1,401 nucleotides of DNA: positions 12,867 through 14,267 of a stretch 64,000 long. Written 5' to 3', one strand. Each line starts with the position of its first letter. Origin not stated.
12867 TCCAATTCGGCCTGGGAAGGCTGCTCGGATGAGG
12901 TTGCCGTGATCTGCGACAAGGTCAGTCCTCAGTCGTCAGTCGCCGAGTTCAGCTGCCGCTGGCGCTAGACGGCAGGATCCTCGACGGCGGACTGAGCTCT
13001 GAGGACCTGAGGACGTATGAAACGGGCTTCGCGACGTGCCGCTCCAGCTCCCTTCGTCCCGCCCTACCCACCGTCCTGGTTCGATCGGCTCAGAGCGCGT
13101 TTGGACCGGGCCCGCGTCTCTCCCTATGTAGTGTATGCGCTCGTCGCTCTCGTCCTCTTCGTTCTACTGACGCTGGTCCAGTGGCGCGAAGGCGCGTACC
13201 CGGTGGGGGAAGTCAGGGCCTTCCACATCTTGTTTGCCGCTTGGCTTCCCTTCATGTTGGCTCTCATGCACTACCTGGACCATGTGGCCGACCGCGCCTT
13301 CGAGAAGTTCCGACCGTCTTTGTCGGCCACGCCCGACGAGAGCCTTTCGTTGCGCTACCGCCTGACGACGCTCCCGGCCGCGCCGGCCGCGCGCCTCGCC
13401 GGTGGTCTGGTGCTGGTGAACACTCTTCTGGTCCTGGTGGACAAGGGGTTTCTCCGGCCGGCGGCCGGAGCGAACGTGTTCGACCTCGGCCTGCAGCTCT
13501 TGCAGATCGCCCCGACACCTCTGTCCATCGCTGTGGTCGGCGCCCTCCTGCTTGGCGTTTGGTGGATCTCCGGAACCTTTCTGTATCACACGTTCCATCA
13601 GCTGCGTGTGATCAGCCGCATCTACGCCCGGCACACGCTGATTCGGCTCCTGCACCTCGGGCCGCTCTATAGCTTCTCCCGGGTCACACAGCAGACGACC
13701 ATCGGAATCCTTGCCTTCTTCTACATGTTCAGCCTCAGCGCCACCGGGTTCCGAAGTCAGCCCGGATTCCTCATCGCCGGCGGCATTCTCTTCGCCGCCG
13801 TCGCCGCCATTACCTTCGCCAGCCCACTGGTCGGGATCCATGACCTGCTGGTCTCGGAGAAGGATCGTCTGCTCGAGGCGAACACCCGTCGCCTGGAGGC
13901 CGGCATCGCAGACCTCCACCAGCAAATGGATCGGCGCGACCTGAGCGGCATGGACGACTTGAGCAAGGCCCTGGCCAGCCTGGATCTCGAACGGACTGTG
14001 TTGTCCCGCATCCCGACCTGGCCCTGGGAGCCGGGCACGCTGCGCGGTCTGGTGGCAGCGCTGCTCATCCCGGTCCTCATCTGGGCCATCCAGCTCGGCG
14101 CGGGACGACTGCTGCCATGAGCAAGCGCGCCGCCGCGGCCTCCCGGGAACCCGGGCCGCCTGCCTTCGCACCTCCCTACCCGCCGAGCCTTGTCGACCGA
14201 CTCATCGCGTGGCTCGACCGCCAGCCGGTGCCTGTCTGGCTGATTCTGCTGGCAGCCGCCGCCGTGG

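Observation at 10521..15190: Four tandem, pairwise translationally coupled paralogs of an unrecognised 7-TM protein family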

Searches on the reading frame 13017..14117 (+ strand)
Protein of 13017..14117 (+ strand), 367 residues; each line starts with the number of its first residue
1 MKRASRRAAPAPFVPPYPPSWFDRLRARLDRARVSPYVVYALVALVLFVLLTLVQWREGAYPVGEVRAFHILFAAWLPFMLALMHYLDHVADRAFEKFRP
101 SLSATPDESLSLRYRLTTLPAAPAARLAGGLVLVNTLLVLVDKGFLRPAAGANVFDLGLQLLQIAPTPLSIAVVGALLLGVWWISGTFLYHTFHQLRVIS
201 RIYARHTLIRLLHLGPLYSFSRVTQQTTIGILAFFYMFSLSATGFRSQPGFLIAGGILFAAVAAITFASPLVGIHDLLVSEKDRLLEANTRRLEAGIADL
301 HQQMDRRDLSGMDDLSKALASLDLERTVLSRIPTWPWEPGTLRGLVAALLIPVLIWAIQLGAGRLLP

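Call 4: search_protein_families(library=pfam, proteins=[window:13017-14117:+], max_evalue=1)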
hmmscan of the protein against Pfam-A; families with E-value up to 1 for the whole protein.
window:13017-14117:+ (367 aa): 2 families
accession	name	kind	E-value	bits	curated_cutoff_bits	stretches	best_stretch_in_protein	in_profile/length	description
PF14017.11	DUF4233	-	0.0079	17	27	1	127-185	34-94/107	Protein of unknown function (DUF4233)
PF03176.21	MMPL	-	0.031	13.6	20.5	1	231-272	258-298/333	MMPL family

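Call 5: search_protein_families(library=ncbifam, proteins=[window:13017-14117:+], max_evalue=1)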
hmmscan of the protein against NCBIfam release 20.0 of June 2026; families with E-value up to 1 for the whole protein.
window:13017-14117:+ (367 aa): 0 families

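Call 9: find_homologous_proteins(query=window:13017-14117:+)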
Query window:13017-14117:+ (367 aa): 208 proteins with E <= 0.001 among 8000 candidates; the best 120 are listed.
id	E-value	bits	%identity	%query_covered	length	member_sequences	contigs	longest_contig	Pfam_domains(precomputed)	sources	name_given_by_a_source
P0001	9.7e-235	796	100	100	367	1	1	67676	-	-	-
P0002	4.0e-183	627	77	100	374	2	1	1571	-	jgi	-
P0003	9.8e-180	615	79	97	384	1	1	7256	-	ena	-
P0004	6.3e-175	600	80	92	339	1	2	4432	-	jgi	jgi:hypothetical protein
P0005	3.0e-168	578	72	99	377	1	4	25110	-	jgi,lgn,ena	-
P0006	3.6e-166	571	71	97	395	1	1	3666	-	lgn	-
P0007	5.2e-163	560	69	100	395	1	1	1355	-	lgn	-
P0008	5.9e-161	554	69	99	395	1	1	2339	-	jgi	jgi:hypothetical protein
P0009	9.2e-161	553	71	97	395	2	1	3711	-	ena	-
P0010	4.7e-160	551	67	95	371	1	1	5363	-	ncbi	-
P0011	1.5e-157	542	69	96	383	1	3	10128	-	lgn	-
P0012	2.7e-153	528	65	100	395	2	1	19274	-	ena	-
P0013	6.8e-153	527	63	100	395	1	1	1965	-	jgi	jgi:hypothetical protein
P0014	9.1e-149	514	64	100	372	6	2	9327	-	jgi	-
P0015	3.3e-148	512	63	100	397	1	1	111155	-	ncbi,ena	-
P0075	1.2e-65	240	41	95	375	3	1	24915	-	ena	-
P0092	2.8e-63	232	41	96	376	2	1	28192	-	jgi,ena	-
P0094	6.4e-63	231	38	96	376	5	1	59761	-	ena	-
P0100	4.0e-62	229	42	96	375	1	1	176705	-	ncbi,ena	-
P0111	1.0e-60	224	39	96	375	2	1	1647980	-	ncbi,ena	-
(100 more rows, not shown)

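Call 12: search_solved_structures(query=A2, max_evalue=10, show_alignments=2)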
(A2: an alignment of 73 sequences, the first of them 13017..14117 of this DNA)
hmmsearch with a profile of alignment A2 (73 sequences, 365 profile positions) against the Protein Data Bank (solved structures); distinct sequences matched with E-value up to 10: 4.
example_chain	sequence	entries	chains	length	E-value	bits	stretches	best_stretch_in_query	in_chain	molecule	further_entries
2xv5_A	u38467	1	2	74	1.3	11.3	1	273-306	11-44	LAMIN-A/C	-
1x8y_A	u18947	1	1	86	2.5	10.4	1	273-304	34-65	Lamin A/C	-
3v5b_A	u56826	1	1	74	2.8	10.2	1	273-304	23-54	Prelamin-A/C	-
6yjd_A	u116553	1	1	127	5.6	9.2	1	273-304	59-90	Capsid assembly scaffolding protein,Prelamin-A/C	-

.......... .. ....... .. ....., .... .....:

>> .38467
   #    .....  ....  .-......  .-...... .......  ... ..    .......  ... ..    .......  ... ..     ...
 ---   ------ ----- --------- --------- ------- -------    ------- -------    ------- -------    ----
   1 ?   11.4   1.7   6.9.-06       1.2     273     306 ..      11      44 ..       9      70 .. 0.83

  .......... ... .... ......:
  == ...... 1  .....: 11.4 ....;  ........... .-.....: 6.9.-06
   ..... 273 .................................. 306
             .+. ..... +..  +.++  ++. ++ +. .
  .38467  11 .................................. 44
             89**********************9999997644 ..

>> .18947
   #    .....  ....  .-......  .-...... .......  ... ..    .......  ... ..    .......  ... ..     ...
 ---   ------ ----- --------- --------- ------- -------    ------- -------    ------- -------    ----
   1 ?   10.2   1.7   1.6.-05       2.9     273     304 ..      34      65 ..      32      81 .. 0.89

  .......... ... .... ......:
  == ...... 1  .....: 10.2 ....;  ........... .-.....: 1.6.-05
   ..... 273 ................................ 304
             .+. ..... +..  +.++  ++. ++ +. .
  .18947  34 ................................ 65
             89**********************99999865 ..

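Call 13: find_encoding_contigs(protein=P0111, flank=10000, max_places=3)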
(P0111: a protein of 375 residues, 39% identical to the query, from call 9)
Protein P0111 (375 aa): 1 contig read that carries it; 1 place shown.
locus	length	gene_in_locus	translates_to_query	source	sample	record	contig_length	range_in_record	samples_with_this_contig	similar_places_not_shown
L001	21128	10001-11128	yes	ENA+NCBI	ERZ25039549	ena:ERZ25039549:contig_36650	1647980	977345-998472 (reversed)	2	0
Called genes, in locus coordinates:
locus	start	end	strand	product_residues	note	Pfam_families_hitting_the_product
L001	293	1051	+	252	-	PF13588:HSDR_N_2 (weak)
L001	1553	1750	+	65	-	-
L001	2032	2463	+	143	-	PF02371:Transposase_20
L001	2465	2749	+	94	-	-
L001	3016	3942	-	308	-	PF14338:Mrr_N, PF04471:Mrr_cat, PF22722:NA-iREase1, PF13156:Mrr_cat_2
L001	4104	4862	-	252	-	-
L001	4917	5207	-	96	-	-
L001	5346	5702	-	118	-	-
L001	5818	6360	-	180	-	PF27111:Rv1352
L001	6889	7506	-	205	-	PF11611:DUF4352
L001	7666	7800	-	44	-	-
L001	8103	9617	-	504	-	PF00754:F5_F8_type_C, PF22633:F5_F8_type_C_2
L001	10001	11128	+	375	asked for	-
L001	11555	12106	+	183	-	PF00561:Abhydrolase_1, PF12697:Abhydrolase_6 (weak), PF12146:Hydrolase_4 (weak)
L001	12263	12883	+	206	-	PF00211:Guanylate_cyc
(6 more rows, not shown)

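Call 14: find_encoding_contigs(protein=P0015, flank=10000, max_places=2)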
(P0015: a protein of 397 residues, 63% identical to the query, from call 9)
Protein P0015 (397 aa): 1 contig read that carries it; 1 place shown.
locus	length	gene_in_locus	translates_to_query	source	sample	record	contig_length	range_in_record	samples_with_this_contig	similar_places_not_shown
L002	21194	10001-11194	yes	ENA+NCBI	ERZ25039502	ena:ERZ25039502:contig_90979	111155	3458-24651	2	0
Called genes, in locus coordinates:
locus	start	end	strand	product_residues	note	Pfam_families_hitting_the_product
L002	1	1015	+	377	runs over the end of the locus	PF00180:Iso_dh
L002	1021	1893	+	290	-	PF10648:Gmad2 (weak)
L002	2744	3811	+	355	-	PF04294:VanW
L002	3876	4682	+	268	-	PF13646:HEAT_2, PF03130:HEAT_PBS (faint), PF02985:HEAT (faint), PF13646:HEAT_2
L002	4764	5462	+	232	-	PF01988:VIT1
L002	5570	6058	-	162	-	PF04306:DUF456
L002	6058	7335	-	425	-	PF02403:Seryl_tRNA_N, PF00587:tRNA-synt_2b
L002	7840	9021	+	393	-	PF00155:Aminotran_1_2, PF01212:Beta_elim_lyase (weak)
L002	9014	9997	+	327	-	PF01073:3Beta_HSD, PF01370:Epimerase, PF02719:Polysacc_synt_2, PF04321:RmlD_sub_bind (weak), PF05368:NmrA, PF13460:NAD_binding_10, PF16363:GDP_Man_Dehyd, PF07993:NAD_binding_4 (weak)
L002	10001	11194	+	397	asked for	-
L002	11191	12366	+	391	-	-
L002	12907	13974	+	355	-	-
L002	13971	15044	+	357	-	-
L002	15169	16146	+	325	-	-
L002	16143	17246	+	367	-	-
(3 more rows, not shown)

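Call 15: find_encoding_contigs(protein=P0005, flank=10000, max_places=2)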
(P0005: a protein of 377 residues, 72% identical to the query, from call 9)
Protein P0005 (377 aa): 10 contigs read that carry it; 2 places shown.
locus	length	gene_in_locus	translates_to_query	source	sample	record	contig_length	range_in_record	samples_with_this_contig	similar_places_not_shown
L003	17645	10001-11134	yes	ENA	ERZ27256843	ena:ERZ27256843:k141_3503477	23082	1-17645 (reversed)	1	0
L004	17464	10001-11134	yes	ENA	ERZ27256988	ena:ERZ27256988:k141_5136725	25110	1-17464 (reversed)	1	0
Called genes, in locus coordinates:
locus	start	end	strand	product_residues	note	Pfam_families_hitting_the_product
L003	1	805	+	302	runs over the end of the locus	PF10648:Gmad2 (faint)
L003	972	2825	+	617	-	PF12229:PG_binding_4, PF04294:VanW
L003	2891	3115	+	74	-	-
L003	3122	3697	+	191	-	PF13646:HEAT_2 (weak), PF03130:HEAT_PBS (faint), PF02985:HEAT (faint), PF13646:HEAT_2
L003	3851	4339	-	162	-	PF04306:DUF456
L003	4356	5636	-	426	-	PF02403:Seryl_tRNA_N, PF00587:tRNA-synt_2b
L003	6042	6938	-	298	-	-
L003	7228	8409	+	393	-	PF00155:Aminotran_1_2, PF01212:Beta_elim_lyase (faint)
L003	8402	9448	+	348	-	PF01073:3Beta_HSD, PF01370:Epimerase, PF02719:Polysacc_synt_2, PF04321:RmlD_sub_bind (weak), PF05368:NmrA, PF13460:NAD_binding_10, PF16363:GDP_Man_Dehyd, PF07993:NAD_binding_4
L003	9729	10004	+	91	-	-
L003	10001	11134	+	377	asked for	-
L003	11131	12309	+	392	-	-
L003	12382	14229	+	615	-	PF00664:ABC_membrane (faint), PF02463:SMC_N (faint), PF00005:ABC_tran, PF13304:AAA_21 (faint)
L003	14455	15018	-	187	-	PF22888:FIMAH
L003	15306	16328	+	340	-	PF00089:Trypsin, PF13365:Trypsin_2, PF13180:PDZ_2, PF17820:PDZ_6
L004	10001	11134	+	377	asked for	-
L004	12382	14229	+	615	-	PF00664:ABC_membrane (faint), PF02463:SMC_N (faint), PF00005:ABC_tran, PF13304:AAA_21 (faint)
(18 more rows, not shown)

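Call 16: find_encoding_contigs(protein=P0100, flank=10000, max_places=2)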
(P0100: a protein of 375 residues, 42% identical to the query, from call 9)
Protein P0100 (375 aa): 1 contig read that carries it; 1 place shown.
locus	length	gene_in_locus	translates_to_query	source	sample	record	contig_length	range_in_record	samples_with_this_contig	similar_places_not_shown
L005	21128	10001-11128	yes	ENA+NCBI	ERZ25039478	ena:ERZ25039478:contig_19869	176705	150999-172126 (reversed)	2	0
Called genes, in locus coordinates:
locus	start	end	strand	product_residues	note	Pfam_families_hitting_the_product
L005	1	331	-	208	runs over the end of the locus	PF00753:Lactamase_B, PF12706:Lactamase_B_2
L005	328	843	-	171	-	PF08327:AHSA1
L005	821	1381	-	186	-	PF12840:HTH_20, PF12802:MarR_2 (faint)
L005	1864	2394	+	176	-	PF01872:RibD_C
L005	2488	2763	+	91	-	PF05163:DinB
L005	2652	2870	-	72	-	-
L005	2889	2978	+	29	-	-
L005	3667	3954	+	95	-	-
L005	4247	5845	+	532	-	PF23381:Beta-prop_IFT122_1st, PF24814:WD40_Prp19 (faint), PF24817:WD40_WDHD1_1st (faint), PF25174:Beta-prop_THOC3 (faint), PF25175:Beta-prop_WDR5 (faint), PF07676:PD40 (faint)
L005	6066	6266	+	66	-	-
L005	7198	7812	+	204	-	-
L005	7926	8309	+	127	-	-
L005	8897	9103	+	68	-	-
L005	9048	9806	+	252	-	PF22016:DUF6933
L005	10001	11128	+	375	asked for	-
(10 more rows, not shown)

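Call 18: find_encoding_contigs(protein=P0094, flank=10000, max_places=2)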
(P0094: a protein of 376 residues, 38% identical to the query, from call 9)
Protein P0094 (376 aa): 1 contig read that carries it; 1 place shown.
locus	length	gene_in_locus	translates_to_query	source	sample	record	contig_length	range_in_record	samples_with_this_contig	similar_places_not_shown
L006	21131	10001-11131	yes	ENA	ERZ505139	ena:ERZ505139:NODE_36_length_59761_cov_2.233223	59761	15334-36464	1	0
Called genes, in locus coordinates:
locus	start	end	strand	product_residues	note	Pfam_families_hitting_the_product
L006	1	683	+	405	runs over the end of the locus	PF12704:MacB_PCD, PF02687:FtsX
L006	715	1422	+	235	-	PF00005:ABC_tran, PF02463:SMC_N, PF13304:AAA_21 (faint)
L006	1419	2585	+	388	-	PF25973:BSH_CzcB (weak), PF25917:BSH_RND (weak), PF25919:BSH_CusB (weak)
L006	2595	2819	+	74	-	-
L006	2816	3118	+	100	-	PF13787:HXXEE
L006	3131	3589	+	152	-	PF04075:F420H2_quin_red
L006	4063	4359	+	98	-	PF03992:ABM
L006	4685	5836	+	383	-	PF02371:Transposase_20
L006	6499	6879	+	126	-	PF26941:DUF8292 (weak)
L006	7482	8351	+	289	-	-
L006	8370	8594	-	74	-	-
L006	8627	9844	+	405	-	PF13384:HTH_23, PF13518:HTH_28, PF13011:LZ_Tnp_IS481 (weak), PF13551:HTH_29 (faint), PF13565:HTH_32, PF00665:rve, PF13683:rve_3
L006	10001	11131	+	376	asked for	-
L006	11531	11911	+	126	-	-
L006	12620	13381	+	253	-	PF10340:Say1_Mug180, PF20434:BD-FAE (weak), PF07859:Abhydrolase_3, PF12697:Abhydrolase_6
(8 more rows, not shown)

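Call 19: find_encoding_contigs(protein=P0092, flank=10000, max_places=2)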
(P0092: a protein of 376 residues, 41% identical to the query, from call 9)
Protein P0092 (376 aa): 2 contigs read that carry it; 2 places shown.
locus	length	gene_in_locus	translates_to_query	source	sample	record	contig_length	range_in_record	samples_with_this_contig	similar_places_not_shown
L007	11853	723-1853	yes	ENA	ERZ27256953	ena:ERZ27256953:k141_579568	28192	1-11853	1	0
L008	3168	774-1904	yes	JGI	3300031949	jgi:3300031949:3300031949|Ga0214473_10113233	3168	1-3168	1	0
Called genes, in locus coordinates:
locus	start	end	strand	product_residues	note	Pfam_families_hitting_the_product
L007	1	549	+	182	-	?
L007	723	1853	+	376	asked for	-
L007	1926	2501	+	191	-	PF06736:TMEM175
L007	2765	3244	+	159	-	-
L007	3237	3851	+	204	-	-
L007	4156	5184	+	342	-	-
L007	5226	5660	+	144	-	-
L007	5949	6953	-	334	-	-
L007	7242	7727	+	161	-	PF01243:PNPOx_N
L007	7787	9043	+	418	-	PF00890:FAD_binding_2 (faint), PF01266:DAO (faint), PF03486:HI0933_like (faint), PF07992:Pyr_redox_2, PF13738:Pyr_redox_3, PF13434:Lys_Orn_oxgnase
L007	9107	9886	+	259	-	-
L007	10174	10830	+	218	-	PF01738:DLH, PF12697:Abhydrolase_6 (faint)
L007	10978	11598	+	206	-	PF00753:Lactamase_B, PF23023:Anti-Pycsar_Apyc1 (weak)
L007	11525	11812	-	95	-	-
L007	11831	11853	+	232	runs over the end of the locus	PF06966:DUF1295 (faint), PF04191:PEMT, PF04140:ICMT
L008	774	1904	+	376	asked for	-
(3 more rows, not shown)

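Call 20: find_encoding_contigs(protein=P0075, flank=10000, max_places=2)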
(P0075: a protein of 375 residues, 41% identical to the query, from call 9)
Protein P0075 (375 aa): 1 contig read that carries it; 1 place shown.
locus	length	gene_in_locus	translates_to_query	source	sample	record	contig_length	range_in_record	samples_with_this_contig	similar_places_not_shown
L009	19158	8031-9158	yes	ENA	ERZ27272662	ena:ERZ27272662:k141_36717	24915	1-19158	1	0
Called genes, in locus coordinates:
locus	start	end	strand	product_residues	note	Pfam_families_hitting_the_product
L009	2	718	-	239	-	?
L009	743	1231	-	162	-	PF04306:DUF456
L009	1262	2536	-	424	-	PF02403:Seryl_tRNA_N, PF00587:tRNA-synt_2b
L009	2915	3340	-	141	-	PF22381:Staph_reg_Sar_Rot (weak), PF12802:MarR_2, PF01047:MarR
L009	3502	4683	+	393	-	PF00155:Aminotran_1_2, PF01212:Beta_elim_lyase (weak)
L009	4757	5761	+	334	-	PF01073:3Beta_HSD, PF01370:Epimerase, PF02719:Polysacc_synt_2, PF05368:NmrA, PF08659:KR (faint), PF13460:NAD_binding_10, PF16363:GDP_Man_Dehyd, PF07993:NAD_binding_4 (weak)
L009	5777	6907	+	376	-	-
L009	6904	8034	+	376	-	-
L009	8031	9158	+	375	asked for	-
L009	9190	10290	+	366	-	-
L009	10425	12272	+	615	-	PF02463:SMC_N (faint), PF00005:ABC_tran, PF13304:AAA_21 (faint)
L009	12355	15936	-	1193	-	PF01855:POR_N, PF17147:PFOR_II, PF01558:POR, PF10371:EKR, PF00037:Fer4 (weak), PF12838:Fer4_7, PF13237:Fer4_10, PF02775:TPP_enzyme_C, +7 more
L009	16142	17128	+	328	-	PF01180:DHO_dh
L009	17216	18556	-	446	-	PF13400:Tad, PF23981:DUF7305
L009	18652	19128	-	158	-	PF07811:TadE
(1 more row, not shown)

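Call 21: predict_structure(alignment_id=A2)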
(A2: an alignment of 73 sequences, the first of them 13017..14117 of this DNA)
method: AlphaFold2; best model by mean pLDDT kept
length: 367 residues; sequences in the alignment: 73
mean_pLDDT: 91.6   pTM: 0.85
mean pLDDT of the five models: 91.6, 91.3, 90.1, 90.0, 90.0
residues with pLDDT >= 90: 258; 70-90: 97; 50-70: 11; < 50: 1
segments of 3 or more residues with pLDDT < 50: none
pLDDT, mean of each block of 10 residues (from residue 1): 76 97 98 98 98 97 95 97 98 97 97 98 98 94 73 75 93 96 97 96 94 91 93 90 85 87 89 89 94 94 90 91 93 80 83 90 84
secondary structure, 60 per line:
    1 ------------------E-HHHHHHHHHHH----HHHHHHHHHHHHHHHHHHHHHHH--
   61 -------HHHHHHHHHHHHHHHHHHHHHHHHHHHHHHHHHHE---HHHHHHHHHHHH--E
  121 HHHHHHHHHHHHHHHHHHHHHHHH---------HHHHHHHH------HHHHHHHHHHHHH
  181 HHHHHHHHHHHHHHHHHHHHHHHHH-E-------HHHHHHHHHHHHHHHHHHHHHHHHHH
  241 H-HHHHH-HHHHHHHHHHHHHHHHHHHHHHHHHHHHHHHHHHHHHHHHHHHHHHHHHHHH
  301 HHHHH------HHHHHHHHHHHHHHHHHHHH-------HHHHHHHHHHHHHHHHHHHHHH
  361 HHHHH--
elements in order: H21-31 H36-58 H68-101 H106-117 H121-144 H154-161 H168-205 H215-241 H243-247 H249-305 H312-331 H339-365
